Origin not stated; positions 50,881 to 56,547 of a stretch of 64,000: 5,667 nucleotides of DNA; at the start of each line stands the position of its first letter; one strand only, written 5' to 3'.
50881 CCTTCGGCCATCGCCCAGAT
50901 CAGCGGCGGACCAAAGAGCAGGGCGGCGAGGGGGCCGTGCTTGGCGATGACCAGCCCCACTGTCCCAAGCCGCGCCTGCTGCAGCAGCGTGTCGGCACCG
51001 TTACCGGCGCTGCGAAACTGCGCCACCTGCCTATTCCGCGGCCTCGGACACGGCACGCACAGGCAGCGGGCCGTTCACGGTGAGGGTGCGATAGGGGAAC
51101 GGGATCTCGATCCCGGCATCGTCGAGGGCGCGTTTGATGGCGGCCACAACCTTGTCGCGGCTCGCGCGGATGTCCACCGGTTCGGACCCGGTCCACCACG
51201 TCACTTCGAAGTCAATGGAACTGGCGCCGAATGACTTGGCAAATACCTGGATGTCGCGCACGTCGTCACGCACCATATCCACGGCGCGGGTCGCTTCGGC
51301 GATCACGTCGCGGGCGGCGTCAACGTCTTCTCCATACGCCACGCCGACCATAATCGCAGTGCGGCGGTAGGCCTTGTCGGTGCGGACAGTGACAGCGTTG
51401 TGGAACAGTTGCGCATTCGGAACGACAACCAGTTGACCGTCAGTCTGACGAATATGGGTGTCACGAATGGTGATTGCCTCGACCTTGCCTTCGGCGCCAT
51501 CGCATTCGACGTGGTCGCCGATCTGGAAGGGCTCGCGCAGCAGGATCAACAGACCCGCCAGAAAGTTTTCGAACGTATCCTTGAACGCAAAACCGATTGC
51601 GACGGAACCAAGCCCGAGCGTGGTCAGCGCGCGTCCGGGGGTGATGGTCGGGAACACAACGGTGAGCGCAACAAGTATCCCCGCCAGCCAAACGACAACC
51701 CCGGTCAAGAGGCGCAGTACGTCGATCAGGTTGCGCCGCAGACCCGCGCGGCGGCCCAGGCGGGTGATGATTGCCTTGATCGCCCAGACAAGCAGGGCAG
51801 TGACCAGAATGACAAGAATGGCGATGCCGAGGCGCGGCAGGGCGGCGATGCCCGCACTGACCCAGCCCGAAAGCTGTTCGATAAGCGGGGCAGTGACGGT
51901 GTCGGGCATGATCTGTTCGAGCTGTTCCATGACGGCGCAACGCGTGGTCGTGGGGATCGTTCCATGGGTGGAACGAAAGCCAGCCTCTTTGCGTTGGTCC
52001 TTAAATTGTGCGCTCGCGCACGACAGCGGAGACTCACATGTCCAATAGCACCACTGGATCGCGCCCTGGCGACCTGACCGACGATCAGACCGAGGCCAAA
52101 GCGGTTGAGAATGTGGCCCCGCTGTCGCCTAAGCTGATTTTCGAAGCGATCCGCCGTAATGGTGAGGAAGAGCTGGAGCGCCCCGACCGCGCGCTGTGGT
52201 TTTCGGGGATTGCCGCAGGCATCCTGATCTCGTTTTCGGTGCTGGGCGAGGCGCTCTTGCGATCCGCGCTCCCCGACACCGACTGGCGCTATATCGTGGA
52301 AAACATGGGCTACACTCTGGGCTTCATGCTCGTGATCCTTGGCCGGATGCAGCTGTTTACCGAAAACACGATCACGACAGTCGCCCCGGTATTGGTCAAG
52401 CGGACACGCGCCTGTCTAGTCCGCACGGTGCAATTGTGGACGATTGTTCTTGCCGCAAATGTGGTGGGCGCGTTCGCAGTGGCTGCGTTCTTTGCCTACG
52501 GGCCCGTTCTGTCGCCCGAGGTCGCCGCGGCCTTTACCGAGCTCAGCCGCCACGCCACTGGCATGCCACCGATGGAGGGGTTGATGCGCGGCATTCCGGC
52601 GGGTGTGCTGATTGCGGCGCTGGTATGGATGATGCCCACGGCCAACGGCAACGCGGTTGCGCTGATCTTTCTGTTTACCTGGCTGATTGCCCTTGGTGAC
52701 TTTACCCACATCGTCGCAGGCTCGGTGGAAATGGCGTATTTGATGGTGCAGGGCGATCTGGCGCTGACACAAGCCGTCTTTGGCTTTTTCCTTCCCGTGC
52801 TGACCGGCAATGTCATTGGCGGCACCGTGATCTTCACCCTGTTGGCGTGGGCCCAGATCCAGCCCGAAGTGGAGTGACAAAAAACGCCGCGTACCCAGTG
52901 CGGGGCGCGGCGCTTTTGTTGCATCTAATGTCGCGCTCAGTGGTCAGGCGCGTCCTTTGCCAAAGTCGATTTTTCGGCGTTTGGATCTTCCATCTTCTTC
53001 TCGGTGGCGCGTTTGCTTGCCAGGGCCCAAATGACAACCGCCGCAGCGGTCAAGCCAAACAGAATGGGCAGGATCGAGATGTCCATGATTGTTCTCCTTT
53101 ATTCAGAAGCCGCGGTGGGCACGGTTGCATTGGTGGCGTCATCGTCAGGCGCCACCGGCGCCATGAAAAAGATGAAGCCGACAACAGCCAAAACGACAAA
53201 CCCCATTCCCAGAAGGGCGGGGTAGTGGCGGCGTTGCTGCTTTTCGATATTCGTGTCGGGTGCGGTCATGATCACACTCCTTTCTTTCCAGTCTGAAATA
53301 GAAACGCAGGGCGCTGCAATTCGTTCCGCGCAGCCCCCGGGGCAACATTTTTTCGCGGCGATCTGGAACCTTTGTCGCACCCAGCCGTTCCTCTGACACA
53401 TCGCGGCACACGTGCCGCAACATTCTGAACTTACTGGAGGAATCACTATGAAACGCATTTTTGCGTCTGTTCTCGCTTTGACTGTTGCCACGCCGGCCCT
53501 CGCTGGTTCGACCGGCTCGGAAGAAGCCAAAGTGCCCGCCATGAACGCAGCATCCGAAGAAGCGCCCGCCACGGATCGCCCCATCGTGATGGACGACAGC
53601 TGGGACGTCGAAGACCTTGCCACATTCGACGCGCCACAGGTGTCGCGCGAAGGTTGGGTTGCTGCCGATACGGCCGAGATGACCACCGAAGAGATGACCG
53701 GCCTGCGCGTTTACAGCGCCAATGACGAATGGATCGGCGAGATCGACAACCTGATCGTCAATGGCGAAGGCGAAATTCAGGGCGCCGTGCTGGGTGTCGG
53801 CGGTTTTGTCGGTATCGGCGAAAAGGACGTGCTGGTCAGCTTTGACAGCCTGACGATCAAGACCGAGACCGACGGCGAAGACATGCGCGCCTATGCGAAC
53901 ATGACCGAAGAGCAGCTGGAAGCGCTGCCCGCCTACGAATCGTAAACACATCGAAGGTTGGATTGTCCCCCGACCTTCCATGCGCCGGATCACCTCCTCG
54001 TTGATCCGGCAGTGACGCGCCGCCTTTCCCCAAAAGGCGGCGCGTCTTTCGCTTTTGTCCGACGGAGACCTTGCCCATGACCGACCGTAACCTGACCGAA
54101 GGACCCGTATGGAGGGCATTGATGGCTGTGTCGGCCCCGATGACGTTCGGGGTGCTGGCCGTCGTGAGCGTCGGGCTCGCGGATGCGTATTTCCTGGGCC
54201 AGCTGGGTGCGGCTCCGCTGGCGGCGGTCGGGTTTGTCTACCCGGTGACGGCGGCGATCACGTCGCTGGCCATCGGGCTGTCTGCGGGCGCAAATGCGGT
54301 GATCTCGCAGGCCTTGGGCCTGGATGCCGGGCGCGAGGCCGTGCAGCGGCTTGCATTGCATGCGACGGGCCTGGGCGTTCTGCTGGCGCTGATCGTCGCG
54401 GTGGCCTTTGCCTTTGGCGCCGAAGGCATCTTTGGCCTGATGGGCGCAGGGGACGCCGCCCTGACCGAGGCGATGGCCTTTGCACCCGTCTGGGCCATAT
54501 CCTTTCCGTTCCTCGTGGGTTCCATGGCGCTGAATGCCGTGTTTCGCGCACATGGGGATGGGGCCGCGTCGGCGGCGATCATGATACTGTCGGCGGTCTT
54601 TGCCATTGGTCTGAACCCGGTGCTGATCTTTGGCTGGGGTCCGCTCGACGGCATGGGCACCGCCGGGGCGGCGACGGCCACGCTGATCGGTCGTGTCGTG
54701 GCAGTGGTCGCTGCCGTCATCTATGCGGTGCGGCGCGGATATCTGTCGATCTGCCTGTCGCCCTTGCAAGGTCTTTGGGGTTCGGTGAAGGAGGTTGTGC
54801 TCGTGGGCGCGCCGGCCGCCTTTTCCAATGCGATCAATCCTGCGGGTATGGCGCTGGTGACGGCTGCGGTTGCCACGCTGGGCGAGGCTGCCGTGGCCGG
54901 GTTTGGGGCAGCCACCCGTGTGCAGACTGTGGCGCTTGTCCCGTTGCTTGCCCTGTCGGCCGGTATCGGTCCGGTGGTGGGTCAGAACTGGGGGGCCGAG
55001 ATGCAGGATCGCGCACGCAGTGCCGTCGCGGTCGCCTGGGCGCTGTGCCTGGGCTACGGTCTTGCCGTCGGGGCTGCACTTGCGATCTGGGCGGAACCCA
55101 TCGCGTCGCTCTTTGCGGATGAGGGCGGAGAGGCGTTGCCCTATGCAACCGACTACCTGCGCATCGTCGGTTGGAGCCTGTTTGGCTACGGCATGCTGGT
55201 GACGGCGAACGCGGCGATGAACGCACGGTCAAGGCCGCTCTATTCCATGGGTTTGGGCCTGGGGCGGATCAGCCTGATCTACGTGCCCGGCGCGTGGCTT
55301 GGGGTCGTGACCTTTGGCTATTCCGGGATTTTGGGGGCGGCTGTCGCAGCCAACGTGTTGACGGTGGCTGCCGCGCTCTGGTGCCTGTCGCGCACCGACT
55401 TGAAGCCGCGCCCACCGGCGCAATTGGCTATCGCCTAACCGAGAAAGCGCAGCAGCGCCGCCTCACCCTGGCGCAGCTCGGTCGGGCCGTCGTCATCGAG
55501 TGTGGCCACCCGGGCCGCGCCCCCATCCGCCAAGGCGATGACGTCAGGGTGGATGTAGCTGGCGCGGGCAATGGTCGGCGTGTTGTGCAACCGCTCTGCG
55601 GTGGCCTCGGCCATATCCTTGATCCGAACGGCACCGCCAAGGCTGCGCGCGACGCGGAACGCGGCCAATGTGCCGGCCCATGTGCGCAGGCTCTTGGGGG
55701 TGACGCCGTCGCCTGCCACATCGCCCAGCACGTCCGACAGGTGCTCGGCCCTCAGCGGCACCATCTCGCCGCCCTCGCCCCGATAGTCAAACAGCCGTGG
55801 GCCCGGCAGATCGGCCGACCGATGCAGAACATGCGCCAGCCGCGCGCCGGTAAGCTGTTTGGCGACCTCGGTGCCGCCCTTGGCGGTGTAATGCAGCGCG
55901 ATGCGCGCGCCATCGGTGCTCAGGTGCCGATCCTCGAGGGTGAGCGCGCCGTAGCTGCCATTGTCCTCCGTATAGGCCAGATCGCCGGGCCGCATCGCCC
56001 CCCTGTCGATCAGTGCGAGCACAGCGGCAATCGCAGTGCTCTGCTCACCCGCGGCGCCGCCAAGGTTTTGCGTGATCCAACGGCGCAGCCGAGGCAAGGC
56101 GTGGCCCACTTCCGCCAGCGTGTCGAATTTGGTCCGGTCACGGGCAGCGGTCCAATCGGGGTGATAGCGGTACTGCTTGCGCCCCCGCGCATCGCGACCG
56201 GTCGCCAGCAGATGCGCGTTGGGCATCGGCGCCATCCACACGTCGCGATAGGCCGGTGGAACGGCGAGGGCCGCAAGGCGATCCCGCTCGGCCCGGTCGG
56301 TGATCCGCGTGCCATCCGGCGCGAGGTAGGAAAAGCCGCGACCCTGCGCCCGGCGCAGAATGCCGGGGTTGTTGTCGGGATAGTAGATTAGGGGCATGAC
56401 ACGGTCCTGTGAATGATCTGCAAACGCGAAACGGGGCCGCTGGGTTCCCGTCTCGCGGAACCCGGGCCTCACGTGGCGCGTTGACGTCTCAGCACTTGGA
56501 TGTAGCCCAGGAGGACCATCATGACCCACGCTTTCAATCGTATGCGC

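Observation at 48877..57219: Eight exact EcfG-type promoter motifs within 8.4 kb: a physically clustered general-stress regulon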

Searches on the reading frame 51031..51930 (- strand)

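Call 14: search_protein_families(library=pfam, proteins=[window:51031-51930:-], max_evalue=0.01)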
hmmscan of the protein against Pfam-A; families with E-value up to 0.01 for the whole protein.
window:51031-51930:- (299 aa): 2 families
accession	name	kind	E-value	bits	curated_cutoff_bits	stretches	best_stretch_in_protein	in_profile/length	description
PF00924.24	MS_channel_2nd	-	3.1e-21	75.7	20.2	1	118-180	1-63/68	Mechanosensitive ion channel, beta-domain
PF21082.3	MS_channel_3rd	-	2.3e-10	41.2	21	1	195-276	5-88/88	Mechanosensitive ion channel MscS, C-terminal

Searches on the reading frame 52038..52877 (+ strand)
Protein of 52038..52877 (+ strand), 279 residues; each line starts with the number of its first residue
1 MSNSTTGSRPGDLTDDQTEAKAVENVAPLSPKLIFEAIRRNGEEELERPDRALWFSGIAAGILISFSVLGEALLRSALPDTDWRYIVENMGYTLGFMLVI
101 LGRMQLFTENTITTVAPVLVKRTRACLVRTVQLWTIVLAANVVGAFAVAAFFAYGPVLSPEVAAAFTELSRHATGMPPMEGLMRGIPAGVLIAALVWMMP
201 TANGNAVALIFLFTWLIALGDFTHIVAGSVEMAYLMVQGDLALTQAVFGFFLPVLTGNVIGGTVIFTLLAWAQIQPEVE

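Call 14: search_protein_families(library=pfam, proteins=[window:52038-52877:+], max_evalue=0.01)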
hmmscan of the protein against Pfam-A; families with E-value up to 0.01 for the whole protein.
window:52038-52877:+ (279 aa): 1 family
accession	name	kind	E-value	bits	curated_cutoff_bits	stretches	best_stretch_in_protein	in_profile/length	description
PF01226.23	Form_Nir_trans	-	3.8e-49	167.7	34.6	1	34-271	2-239/240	Formate/nitrite transporter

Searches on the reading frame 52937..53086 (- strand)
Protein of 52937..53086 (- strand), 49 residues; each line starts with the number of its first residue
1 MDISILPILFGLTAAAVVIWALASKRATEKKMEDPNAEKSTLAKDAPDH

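Call 14: search_protein_families(library=pfam, proteins=[window:52937-53086:-], max_evalue=0.01)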
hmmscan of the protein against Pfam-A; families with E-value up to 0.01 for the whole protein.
window:52937-53086:- (49 aa): 0 families

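Call 56: search_protein_families(library=ncbifam, proteins=[window:52937-53086:-], max_evalue=0.01)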
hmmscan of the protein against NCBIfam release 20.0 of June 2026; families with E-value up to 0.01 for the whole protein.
window:52937-53086:- (49 aa): 0 families

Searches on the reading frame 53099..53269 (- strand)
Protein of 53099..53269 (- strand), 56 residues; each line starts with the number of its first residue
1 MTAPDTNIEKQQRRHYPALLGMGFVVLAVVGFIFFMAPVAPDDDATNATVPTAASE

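Call 14: search_protein_families(library=pfam, proteins=[window:53099-53269:-], max_evalue=0.01)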
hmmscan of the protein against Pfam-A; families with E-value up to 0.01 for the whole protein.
window:53099-53269:- (56 aa): 0 families

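Call 56: search_protein_families(library=ncbifam, proteins=[window:53099-53269:-], max_evalue=0.01)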
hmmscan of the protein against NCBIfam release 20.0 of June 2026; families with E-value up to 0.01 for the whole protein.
window:53099-53269:- (56 aa): 0 families

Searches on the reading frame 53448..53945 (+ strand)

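Call 14: search_protein_families(library=pfam, proteins=[window:53448-53945:+], max_evalue=0.01)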
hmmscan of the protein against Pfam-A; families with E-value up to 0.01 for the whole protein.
window:53448-53945:+ (165 aa): 1 family
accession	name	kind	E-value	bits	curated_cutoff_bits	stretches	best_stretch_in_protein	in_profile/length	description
PF05239.21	PRC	-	3.3e-10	40.3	21.2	1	81-142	7-67/78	PRC-barrel domain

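Call 56: search_protein_families(library=ncbifam, proteins=[window:53448-53945:+], max_evalue=0.01)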
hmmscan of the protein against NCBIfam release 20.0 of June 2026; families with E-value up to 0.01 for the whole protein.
window:53448-53945:+ (165 aa): 0 families

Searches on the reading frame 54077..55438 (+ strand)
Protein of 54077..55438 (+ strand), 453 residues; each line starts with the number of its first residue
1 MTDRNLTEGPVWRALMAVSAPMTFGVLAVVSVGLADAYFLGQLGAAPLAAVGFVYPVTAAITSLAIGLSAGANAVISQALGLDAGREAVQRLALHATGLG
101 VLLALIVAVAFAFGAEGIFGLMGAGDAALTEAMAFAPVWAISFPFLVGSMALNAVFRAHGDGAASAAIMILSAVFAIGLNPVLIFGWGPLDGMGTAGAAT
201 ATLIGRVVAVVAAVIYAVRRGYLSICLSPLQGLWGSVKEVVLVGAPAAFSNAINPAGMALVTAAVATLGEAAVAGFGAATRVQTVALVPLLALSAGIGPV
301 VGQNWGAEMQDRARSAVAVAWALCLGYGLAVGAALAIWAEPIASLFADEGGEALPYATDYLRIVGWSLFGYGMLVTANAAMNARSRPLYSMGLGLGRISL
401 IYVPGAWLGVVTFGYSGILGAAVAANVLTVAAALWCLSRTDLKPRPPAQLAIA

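Call 11: search_protein_families(library=pfam, proteins=[window:54077-55438:+], max_evalue=0.01)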
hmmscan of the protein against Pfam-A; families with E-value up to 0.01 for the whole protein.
window:54077-55438:+ (453 aa): 1 family
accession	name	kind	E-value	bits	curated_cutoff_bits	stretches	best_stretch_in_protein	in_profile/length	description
PF01554.23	MatE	-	1.2e-44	152.3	24.9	2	246-408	1-161/161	MatE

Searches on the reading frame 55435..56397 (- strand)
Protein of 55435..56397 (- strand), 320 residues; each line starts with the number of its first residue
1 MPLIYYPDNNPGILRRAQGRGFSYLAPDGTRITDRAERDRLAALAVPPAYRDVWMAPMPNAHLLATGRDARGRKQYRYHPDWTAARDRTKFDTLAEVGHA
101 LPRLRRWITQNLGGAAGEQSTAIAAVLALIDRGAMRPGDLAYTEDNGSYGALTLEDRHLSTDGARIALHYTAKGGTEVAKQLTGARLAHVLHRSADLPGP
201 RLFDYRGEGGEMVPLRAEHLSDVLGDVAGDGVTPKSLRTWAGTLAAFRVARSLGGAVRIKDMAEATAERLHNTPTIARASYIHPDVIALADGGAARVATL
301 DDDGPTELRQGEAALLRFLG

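Call 11: search_protein_families(library=pfam, proteins=[window:55435-56397:-], max_evalue=0.01)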
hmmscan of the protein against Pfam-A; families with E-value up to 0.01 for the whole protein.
window:55435-56397:- (320 aa): 2 families
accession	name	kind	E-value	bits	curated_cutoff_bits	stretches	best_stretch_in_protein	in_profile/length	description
PF21338.2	Top1B_N_bact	-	3.5e-23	81.5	27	1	21-69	1-49/49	Bacterial DNA topoisomerase IB, N-terminal domain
PF01028.25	Topoisom_I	-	3.1e-15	56.6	23.7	1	84-248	6-163/228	Eukaryotic DNA topoisomerase I, catalytic core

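Call 20: find_related_loci(query=window:55435-56397:-, collection=genome_contigs, flank=10000)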
Query window:55435-56397:- (320 aa) in genome_contigs; peptide patterns used: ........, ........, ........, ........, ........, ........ (x = any residue, [..] = any of these).
122 stretches matched a pattern; 58 encode a relative of the query (tblastn E <= 1e-3); 58 distinct loci.
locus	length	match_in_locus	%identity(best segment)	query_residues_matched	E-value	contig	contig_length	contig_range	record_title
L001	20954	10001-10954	85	3-320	2e-162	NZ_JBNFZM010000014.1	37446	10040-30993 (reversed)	Tateyamaria sp. 1078 NODE_14_length_37446_cov_195.335091, whole genome shotgun sequence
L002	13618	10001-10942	71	1-314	6e-142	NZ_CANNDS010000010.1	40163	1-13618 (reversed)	Uncultured Tateyamaria sp. isolate 123-G.fasta NODE_10, whole genome shotgun sequence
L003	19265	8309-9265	70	3-319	6e-116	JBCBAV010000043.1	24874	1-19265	MAG: Pseudomonadota bacterium isolate J06575_1 NODE_43_length_24874_cov_5.336815, whole genome shotgun sequence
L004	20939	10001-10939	55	2-319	7e-105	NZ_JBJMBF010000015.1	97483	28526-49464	Loktanella agnita strain R10SW5 NODE_15_length_97483_cov_152.006262, whole genome shotgun sequence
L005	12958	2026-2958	54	3-312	6e-102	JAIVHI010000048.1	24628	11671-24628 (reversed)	MAG: Loktanella sp. isolate MAG5 MTG5_4305, whole genome shotgun sequence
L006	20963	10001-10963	59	3-319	1e-99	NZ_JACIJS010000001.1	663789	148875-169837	Rubricella aquisinus strain DSM 103377 Ga0373370_01, whole genome shotgun sequence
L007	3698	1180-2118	54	3-319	1e-97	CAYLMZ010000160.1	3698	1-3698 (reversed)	MAG TPA_asm: uncultured Loktanella sp. isolate SRP342821_co1_176 genome assembly, contig: NODE_25357_length_3698_cov_35.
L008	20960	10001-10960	54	3-319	8e-96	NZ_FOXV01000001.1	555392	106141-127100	Roseivivax halotolerans strain JCM 10271, whole genome shotgun sequence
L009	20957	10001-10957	52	3-319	1e-94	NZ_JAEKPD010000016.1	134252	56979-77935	Palleronia pontilimi strain KCTC 52957 contig16, whole genome shotgun sequence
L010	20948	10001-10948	53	3-319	3e-94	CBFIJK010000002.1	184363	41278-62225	MAG: uncultured Rhodobacteraceae bacterium isolate Co_bin_88_permissive genome assembly, contig: Co_bin_88_permissive_c2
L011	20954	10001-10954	53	3-320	9e-93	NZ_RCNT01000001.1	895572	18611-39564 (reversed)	Rhodophyticola porphyridii strain MA-7-27 PoM0330_1, whole genome shotgun sequence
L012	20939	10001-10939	53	3-319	8e-93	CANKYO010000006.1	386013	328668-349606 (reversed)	uncultured Rhodobacteraceae bacterium isolate 2-733-G.fasta genome assembly, contig: NODE_6, whole genome shotgun sequen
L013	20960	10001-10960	55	3-320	2e-91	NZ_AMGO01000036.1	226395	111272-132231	Oceaniovalibus guishaninsula JLT2003 contig00037, whole genome shotgun sequence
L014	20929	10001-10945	52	3-320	2e-91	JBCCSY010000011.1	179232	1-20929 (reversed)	MAG: Pseudomonadota bacterium isolate P01_D01_bin.67 k141_313126_length_179232_cov_26.3208, whole genome shotgun sequenc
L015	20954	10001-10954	52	3-320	1e-90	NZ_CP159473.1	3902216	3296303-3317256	Rhodophyticola porphyridii strain ac11 chromosome, complete genome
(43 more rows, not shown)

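Call 43: find_encoding_contigs(protein=window:55435-56397:-, flank=10000, max_places=6)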
Protein window:55435-56397:- (320 aa): 1 contig read that carries it; 1 place shown.
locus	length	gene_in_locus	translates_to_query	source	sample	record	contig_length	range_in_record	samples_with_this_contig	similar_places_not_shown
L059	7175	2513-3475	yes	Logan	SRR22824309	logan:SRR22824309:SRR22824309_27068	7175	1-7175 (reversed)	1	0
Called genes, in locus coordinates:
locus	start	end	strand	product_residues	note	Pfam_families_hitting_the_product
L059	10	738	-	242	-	PF00117:GATase, PF07722:Peptidase_C26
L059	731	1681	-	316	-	PF12224:Amidoligase_2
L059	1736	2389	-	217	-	PF05239:PRC (weak)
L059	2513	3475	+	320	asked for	PF21338:Top1B_N_bact, PF01028:Topoisom_I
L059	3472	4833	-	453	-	PF01554:MatE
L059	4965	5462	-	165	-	PF05239:PRC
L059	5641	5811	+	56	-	-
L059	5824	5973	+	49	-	-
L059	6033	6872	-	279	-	PF01226:Form_Nir_trans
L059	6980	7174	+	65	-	?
